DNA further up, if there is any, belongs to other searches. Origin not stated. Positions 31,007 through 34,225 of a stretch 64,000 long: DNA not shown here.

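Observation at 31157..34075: NRPS with inverted R-C-T architecture and no adenylation domain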

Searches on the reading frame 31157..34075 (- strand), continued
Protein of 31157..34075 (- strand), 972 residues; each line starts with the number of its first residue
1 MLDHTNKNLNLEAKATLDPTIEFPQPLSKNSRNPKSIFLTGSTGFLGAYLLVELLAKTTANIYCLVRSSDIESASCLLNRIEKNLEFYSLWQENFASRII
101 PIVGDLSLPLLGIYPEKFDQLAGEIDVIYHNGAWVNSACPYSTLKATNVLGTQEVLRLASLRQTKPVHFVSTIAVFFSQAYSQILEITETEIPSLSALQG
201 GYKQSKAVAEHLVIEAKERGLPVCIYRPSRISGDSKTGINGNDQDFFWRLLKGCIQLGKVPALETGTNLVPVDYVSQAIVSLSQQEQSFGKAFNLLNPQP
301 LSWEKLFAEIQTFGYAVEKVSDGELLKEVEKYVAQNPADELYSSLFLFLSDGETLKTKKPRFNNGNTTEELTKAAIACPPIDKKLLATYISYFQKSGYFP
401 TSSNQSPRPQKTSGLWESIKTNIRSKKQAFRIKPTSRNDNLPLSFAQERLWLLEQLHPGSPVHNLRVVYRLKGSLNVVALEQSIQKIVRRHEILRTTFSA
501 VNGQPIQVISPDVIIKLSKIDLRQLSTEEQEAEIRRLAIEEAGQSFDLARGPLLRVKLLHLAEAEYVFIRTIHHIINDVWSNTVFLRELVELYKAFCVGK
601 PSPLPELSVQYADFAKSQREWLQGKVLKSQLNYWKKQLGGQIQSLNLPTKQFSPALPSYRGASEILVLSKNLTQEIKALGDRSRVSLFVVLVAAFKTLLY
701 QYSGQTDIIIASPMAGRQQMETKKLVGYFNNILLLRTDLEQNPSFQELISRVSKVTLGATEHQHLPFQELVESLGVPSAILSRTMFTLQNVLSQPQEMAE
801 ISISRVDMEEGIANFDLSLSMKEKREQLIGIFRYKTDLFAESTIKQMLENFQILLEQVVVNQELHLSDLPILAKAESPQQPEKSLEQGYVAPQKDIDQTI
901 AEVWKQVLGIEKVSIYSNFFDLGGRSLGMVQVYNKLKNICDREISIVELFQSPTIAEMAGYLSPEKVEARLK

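Call 37: search_protein_families(library=pfam, proteins=[L012:8531-13318:+, L012:2750-8182:+, L010:976-2709:+, L010:135-740:+, L010:2699-4765:-, L012:13628-15181:-, L012:15252-16253:-], max_evalue=0.00001)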
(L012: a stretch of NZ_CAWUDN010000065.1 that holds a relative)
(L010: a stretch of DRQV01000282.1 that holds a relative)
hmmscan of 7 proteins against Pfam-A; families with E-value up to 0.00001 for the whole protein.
L012:8531-13318:+ (1595 aa): 9 families
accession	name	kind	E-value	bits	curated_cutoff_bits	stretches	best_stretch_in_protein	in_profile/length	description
PF00668.25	Condensation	-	4.9e-110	368.8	30.6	1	629-1067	3-448/456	Condensation domain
PF00501.34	AMP-binding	-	3.1e-79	267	29.9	1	43-383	1-384/384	AMP-binding enzyme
PF07993.18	NAD_binding_4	-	2.4e-66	224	20.1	1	1219-1462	1-258/258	Male sterility protein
PF00550.31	PP-binding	-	8.1e-30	103.3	20.8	2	543-605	1-65/67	Phosphopantetheine attachment site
PF13193.12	AMP-binding_C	-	4.9e-15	56.6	24.5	1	439-515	1-76/76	AMP-binding enzyme C-terminal domain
PF01370.27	Epimerase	-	1e-12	48.4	20.9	1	1217-1468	1-227/240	NAD dependent epimerase/dehydratase family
PF01073.25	3Beta_HSD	-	5.9e-07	29.2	22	1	1219-1400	2-162/280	3-beta hydroxysteroid dehydrogenase/isomerase family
PF02719.21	Polysacc_synt_2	-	6.2e-07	29.3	20.2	1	1217-1350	1-129/293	Polysaccharide biosynthesis protein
PF16363.11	GDP_Man_Dehyd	-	4.2e-06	26.9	27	1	1219-1358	2-138/332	GDP-mannose 4,6 dehydratase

L012:2750-8182:+ (1810 aa): 7 families
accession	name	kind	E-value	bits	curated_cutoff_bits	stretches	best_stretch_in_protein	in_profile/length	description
PF13191.12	AAA_16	-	2e-44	152.5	32.6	1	309-496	1-166/167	AAA ATPase domain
PF00069.31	Pkinase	-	1.3e-36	126.8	31.7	1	19-275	2-260/263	Protein kinase domain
PF07714.23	PK_Tyr_Ser-Thr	-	2.6e-24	86.4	23.1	1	21-266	4-248/258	Protein tyrosine and serine/threonine kinase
PF02518.31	HATPase_c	-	2.6e-20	73.3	26.4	1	1698-1809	3-109/111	Histidine kinase-, DNA gyrase B-, and HSP90-like ATPase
PF01590.32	GAF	-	7.3e-13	49.6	22.4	1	1358-1497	1-132/133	GAF domain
PF13185.12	GAF_2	-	5.2e-08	33.6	28.6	1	1358-1498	3-135/136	GAF domain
PF03109.22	ABC1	-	7.1e-07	29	22.9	1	61-170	119-222/244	ABC1 atypical kinase-like domain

L010:976-2709:+ (577 aa): 2 families
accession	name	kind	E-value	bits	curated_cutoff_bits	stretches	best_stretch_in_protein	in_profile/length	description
PF00668.25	Condensation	-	9.5e-92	308.5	30.6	1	34-457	3-448/456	Condensation domain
PF00550.31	PP-binding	-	2.5e-09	37.7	20.8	1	478-541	2-67/67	Phosphopantetheine attachment site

L010:135-740:+ (201 aa): 1 family
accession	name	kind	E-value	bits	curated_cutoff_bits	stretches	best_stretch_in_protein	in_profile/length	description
PF04338.18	DUF481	-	3.2e-10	40.8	21.1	1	21-163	62-191/210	Protein of unknown function, DUF481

L010:2699-4765:- (688 aa): 8 families
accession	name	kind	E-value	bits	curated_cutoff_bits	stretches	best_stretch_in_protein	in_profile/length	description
PF00563.25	EAL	-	6.5e-61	206.1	31.3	1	446-676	2-236/236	EAL domain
PF00990.26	GGDEF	-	5.8e-53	179.4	23.8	1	269-425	1-160/161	Diguanylate cyclase, GGDEF domain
PF13426.13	PAS_9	-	3.7e-31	107.9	27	2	155-257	2-103/103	PAS domain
PF00989.32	PAS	-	7.9e-28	97.2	22.6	2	148-255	5-113/113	PAS fold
PF08448.16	PAS_4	-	5.4e-18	65.7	23.1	1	30-138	4-110/110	PAS fold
PF08447.18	PAS_3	-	4.8e-17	62.4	25.6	2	167-251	2-88/89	PAS fold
PF13188.13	PAS_8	-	3.9e-14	52.4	21.8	1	148-193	5-48/65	PAS domain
PF12860.13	PAS_7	-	8.8e-06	26.3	27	0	152-263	3-115/115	PAS fold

L012:13628-15181:- (517 aa): 1 family
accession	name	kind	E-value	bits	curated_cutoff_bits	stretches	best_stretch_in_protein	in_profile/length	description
PF00999.27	Na_H_Exchanger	-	1.1e-69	235.5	26.2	1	16-387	3-374/375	Sodium/hydrogen exchanger, transmembrane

L012:15252-16253:- (333 aa): 1 family
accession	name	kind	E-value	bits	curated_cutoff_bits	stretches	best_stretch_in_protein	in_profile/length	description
PF04087.19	DUF389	-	1.2e-40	139.2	23.9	1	66-202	1-137/137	Domain of unknown function (DUF389)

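Call 55: predict_structure(alignment_id=A1)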
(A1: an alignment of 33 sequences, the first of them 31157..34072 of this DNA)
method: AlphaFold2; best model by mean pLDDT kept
length: 971 residues; sequences in the alignment: 33
mean_pLDDT: 83.0   pTM: 0.60
mean pLDDT of the five models: 83.0, 82.3, 80.6, 79.3, 78.9
residues with pLDDT >= 90: 324; 70-90: 512; 50-70: 100; < 50: 35
segments of 3 or more residues with pLDDT < 50: 1-7, 403-410, 876-886, 969-971
pLDDT, mean of each block of 10 residues (from residue 1): 45 90 92 94 91 95 80 76 90 92 89 92 95 65 88 97 96 85 84 83 93 96 94 88 80 89 84 95 89 89 85 85 85 73 78 70 91 89 89 81 44 59 66 83 82 75 86 95 92 86 81 90 94 91 86 94 94 71 86 95 87 87 87 83 75 55 86 87 85 94 89 67 64 88 92 87 79 79 78 77 74 77 80 82 92 92 86 55 54 89 85 81 79 85 78 86 59 41
secondary structure, 60 per line:
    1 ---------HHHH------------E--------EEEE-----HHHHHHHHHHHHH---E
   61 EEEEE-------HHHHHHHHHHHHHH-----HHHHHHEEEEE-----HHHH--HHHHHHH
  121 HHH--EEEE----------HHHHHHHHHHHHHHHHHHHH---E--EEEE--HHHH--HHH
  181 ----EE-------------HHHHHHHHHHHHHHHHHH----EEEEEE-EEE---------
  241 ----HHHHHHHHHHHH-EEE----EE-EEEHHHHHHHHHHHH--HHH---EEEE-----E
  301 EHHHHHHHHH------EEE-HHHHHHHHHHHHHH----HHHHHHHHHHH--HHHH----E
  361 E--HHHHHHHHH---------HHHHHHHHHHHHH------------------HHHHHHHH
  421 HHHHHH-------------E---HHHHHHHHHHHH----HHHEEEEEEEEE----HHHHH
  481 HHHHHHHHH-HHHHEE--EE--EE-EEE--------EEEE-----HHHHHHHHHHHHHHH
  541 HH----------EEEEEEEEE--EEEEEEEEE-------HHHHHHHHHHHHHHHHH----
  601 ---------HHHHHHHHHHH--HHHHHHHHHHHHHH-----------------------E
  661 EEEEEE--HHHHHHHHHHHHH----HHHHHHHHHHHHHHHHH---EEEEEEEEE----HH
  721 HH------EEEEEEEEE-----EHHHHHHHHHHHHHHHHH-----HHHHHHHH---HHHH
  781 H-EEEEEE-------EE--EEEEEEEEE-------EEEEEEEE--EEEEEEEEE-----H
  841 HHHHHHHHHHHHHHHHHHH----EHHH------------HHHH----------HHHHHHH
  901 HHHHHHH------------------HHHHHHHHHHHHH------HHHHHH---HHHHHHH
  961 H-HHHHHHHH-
elements in order (helices of 4 or more, strands of 3 or more residues): H10-13 E35-38 H44-56 E60-65 H73-86 H92-97 E98-102 H108-111 H114-123 E126-129 H140-159 E166-169 H172-175 H200-217 E222-227 E229-231 H245-256 E258-260 E268-270 H271-282 E291-294 H302-310 E317-319 H321-334 H339-349 H352-355 H364-372 H382-394 H413-426 H444-455 E463-471 H476-489 H491-494 E506-508 E517-520 H526-542 E553-561 E564-572 H580-596 H610-620 H623-636 E660-666 H669-681 H686-702 E706-714 H719-722 E729-737 H744-760 H766-773 H777-781 E783-788 E800-808 E816-823 E826-834 H840-859 H880-883 H894-907 H926-938 H945-950 H954-961 H963-970

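Call 62: list_cluster_members(proteins=[window:31157-34075:-, window:41259-43040:-, window:50831-52288:-, window:49165-50454:-, window:46449-47048:-, window:29644-30249:+])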
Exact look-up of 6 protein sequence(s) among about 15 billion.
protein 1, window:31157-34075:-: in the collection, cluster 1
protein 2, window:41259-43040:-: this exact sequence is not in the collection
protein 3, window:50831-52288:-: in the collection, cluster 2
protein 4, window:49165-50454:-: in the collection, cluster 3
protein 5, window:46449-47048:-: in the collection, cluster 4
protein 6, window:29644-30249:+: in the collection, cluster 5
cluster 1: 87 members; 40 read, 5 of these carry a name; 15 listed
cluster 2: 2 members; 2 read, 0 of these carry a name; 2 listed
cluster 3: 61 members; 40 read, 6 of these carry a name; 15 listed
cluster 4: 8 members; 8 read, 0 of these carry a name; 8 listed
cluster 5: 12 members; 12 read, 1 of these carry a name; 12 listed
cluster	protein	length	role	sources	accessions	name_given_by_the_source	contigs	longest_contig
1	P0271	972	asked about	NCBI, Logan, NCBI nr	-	-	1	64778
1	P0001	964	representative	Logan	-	-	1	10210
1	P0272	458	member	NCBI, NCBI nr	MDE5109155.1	MAG: thioester reductase domain-containing protein, partial [Trichodesmium sp. ... | thioester reductase domain-containing protein [Trichodesmium sp. St17_bin3_1_1]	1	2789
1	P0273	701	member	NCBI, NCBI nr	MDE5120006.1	MAG: thioester reductase domain-containing protein, partial [Trichodesmium sp. St19_bin1] | thioester reductase domain-containing protein [Trichodesmium sp. St19_bin1]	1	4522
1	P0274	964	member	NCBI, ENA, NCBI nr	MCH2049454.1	MAG: thioester reductase domain-containing protein [Trichodesmium sp. ALOHA_ZT_67] | thioester reductase domain-containing protein [Trichodesmium sp. ALOHA_ZT_67]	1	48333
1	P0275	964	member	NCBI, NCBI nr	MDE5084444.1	MAG: thioester reductase domain-containing protein [Trichodesmium sp. St18_bin1] | thioester reductase domain-containing protein [Trichodesmium sp. St18_bin1]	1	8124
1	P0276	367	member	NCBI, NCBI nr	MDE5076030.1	MAG: condensation domain-containing protein, partial [Trichodesmium sp. St5_bin2_1] | condensation domain-containing protein [Trichodesmium sp. St5_bin2_1]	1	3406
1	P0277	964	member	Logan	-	-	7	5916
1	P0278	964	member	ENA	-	-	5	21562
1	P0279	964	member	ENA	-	-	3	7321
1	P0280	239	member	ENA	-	-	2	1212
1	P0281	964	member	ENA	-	-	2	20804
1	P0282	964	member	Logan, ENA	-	-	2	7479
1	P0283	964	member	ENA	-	-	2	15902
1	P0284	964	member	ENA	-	-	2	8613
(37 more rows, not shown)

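Call 65: find_encoding_contigs(protein=P0041, flank=10000, max_places=1)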
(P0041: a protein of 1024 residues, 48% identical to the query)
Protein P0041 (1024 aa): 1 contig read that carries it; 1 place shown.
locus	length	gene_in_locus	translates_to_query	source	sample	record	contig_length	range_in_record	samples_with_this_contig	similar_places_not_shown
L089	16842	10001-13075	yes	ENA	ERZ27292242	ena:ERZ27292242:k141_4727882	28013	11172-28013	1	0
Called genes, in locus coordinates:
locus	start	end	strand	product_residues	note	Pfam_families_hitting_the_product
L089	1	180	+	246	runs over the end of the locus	PF01145:Band_7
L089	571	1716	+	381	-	PF00365:PFK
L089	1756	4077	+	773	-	PF00403:HMA, PF00122:E1-E2_ATPase, PF00702:Hydrolase, PF08282:Hydrolase_3 (faint)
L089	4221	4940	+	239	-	PF00072:Response_reg, PF00486:Trans_reg_C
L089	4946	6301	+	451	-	PF00512:HisKA, PF02518:HATPase_c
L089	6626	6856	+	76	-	PF04255:DUF433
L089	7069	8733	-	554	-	PF10592:AIPR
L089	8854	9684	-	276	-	-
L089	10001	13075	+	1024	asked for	PF01073:3Beta_HSD (weak), PF01370:Epimerase, PF07993:NAD_binding_4, PF00668:Condensation, PF00550:PP-binding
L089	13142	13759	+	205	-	PF04313:HSDR_N (weak), PF13588:HSDR_N_2 (faint)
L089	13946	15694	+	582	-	PF00890:FAD_binding_2, PF01266:DAO (weak), PF02910:Succ_DH_flav_C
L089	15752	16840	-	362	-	?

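Call 66: find_encoding_contigs(protein=P0046, flank=10000, max_places=1)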
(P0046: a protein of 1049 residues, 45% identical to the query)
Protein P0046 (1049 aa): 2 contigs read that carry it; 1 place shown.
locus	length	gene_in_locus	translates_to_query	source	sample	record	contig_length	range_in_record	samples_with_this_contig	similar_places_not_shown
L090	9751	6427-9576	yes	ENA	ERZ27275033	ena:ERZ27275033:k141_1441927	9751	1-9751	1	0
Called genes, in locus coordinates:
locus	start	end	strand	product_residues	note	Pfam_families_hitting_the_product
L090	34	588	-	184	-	-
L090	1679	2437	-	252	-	-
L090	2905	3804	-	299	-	PF12849:PBP_like_2, PF01547:SBP_bac_1 (weak), PF12727:PBP_like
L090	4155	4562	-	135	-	PF02472:ExbD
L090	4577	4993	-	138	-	PF02472:ExbD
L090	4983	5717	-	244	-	PF01618:MotA_ExbB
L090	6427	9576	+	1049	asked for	PF01073:3Beta_HSD (faint), PF07993:NAD_binding_4, PF01370:Epimerase (weak), PF00668:Condensation, PF00550:PP-binding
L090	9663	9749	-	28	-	?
